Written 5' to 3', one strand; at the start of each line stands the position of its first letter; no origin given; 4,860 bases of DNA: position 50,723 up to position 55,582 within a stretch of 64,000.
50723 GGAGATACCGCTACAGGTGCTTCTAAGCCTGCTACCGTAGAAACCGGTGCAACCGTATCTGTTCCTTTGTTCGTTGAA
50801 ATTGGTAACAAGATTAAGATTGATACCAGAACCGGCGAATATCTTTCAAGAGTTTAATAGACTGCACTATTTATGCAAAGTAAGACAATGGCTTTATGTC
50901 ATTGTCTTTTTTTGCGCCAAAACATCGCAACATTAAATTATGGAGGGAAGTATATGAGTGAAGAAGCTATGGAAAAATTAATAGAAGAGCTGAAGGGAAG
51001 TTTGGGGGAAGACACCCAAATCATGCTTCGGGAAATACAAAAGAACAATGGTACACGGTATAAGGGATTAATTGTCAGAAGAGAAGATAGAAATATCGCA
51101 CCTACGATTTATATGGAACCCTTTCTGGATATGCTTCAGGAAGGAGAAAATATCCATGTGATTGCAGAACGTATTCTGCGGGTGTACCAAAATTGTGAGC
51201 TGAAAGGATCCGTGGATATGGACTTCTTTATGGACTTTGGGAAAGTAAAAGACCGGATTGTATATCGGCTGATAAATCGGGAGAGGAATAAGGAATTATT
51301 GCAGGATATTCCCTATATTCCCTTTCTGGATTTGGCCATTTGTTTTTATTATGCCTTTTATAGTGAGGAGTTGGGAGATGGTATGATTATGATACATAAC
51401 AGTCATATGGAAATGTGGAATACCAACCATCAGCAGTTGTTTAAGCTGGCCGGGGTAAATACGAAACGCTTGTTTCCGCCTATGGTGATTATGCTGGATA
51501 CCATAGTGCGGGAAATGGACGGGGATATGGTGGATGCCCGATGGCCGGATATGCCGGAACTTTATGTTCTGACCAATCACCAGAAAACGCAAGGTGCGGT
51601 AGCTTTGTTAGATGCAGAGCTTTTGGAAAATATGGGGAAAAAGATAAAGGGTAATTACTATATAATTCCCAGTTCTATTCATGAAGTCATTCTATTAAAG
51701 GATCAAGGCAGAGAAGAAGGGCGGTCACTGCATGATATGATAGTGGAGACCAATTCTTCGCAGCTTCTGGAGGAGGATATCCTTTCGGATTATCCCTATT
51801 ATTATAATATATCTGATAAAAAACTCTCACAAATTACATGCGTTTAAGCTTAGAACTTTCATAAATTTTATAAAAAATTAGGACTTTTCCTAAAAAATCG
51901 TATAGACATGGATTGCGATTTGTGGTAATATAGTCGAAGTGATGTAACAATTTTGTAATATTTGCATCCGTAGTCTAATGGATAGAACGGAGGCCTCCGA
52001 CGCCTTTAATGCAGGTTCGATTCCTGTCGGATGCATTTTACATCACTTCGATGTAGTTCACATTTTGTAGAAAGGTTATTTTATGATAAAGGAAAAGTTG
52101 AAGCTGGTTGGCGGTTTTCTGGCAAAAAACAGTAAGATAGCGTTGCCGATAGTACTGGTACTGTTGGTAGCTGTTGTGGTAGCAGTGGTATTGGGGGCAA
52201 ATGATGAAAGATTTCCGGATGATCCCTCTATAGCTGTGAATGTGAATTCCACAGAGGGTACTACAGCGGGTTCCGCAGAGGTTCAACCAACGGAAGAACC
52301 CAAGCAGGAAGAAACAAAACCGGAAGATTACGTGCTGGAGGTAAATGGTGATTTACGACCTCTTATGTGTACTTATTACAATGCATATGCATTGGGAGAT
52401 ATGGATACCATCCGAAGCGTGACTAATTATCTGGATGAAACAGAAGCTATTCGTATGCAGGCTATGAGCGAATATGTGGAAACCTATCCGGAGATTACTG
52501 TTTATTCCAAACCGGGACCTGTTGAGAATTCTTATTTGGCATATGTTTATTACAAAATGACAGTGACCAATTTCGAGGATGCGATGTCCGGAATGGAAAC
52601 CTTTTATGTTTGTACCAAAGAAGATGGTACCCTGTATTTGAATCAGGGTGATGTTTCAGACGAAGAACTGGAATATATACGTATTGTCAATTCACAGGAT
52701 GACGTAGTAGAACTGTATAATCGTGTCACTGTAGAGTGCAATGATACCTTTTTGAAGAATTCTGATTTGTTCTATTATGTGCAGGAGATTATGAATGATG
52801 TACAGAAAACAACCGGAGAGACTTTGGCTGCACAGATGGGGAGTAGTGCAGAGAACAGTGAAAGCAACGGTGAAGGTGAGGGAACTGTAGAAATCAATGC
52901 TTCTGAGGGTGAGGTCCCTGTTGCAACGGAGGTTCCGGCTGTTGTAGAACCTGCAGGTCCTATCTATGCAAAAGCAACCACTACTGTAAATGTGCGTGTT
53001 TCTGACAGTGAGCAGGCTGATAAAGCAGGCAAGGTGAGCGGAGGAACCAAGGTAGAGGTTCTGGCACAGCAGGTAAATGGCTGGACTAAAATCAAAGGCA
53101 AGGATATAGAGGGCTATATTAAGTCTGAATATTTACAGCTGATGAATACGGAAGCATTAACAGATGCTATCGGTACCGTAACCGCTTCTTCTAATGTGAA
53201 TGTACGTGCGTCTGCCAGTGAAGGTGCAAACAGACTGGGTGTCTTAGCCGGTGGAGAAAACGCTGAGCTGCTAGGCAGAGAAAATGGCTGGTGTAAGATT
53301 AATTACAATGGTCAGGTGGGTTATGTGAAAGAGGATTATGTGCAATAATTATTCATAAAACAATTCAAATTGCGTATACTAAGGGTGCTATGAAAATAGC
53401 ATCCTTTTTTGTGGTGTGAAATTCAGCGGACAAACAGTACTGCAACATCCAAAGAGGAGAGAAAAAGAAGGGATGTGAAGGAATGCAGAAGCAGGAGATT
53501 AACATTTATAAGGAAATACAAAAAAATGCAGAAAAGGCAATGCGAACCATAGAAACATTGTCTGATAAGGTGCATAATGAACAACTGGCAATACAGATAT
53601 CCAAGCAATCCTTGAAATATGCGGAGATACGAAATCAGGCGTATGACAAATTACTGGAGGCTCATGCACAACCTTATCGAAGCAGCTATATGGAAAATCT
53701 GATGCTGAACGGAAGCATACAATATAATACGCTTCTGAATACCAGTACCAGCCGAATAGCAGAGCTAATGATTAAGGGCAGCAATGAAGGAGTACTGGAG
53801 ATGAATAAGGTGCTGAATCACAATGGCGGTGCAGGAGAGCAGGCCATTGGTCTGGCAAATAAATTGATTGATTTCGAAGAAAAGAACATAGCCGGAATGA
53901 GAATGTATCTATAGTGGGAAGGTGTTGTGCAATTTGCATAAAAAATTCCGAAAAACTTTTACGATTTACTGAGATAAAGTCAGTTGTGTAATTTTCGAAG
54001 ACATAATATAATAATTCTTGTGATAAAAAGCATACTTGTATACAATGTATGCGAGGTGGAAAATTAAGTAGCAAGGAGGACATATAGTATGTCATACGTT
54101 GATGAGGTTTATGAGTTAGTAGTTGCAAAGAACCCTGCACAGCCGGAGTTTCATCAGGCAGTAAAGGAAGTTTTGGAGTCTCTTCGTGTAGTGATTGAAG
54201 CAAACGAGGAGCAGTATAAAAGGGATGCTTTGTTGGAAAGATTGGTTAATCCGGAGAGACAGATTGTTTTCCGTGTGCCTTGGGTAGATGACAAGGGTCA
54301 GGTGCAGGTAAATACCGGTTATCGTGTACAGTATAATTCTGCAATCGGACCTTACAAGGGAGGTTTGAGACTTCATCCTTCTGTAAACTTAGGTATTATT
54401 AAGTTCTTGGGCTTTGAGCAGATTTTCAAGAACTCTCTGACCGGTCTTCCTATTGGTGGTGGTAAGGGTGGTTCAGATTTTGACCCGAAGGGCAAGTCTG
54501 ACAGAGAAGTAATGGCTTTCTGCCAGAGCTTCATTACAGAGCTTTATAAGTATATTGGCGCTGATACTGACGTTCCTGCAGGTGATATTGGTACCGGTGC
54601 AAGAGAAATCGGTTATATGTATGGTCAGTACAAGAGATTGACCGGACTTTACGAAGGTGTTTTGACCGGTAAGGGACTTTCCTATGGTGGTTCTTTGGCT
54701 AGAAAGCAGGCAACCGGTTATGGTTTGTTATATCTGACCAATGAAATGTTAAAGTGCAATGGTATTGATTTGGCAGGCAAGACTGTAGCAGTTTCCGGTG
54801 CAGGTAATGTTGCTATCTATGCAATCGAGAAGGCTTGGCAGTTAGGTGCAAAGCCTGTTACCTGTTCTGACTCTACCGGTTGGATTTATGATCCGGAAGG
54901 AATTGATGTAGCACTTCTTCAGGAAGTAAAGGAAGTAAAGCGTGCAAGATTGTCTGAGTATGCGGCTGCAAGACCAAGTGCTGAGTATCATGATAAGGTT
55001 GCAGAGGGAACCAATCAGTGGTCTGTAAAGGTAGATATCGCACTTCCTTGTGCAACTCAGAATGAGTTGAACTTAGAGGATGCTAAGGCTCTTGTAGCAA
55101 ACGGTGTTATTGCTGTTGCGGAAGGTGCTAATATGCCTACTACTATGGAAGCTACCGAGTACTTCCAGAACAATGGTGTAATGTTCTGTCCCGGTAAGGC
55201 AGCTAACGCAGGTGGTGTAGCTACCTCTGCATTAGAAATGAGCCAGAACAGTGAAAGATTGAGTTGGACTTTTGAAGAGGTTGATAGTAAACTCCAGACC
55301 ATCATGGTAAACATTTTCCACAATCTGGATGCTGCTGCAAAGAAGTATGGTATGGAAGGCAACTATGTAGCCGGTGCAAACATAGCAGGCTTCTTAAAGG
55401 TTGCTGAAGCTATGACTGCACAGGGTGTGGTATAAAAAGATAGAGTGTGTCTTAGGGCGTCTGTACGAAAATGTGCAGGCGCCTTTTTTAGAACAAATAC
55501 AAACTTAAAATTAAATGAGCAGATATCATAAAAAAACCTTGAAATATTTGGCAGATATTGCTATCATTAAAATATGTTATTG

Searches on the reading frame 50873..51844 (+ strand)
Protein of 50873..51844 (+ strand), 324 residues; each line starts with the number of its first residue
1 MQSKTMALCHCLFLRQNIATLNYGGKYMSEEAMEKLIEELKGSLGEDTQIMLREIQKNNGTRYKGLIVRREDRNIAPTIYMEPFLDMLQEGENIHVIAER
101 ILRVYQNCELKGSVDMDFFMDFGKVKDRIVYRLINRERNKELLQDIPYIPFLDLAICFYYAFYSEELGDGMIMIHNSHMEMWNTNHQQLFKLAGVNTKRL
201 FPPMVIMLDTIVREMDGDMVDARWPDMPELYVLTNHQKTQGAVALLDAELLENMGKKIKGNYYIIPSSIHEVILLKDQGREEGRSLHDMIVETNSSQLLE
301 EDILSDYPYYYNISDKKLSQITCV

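Call 18: search_protein_families(library=pfam, proteins=[window:50873-51844:+], max_evalue=0.001)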
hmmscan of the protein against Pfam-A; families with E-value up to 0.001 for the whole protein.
window:50873-51844:+ (324 aa): 1 family
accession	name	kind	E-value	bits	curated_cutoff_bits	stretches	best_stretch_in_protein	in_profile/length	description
PF18941.5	DUF5688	-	5e-91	305.7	34.5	1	31-312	3-289/290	Family of unknown function (DUF5688)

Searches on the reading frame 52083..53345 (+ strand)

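Call 18: search_protein_families(library=pfam, proteins=[window:52083-53345:+], max_evalue=0.001)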
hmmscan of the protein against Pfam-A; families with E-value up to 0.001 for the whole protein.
window:52083-53345:+ (421 aa): 2 families
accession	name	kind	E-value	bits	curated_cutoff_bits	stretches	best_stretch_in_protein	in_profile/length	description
PF08239.17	SH3_3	-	7e-24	84.2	27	2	370-421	1-54/54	Bacterial SH3 domain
PF06347.19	SH3_4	-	5e-08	33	24.1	1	369-417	2-51/56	Bacterial SH3 domain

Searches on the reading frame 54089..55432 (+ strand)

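Call 19: search_protein_families(library=pfam, proteins=[window:54089-55432:+], max_evalue=0.001)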
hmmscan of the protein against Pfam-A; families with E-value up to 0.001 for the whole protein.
window:54089-55432:+ (448 aa): 2 families
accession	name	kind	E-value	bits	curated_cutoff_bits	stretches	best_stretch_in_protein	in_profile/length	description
PF00208.27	ELFV_dehydrog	-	3e-89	299.3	23.4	1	200-446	1-241/241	Glutamate/Leucine/Phenylalanine/Valine dehydrogenase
PF02812.23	ELFV_dehydrog_N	-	3.2e-53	179.3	25.3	1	55-182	1-128/129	Glu/Leu/Phe/Val dehydrogenase, dimerisation domain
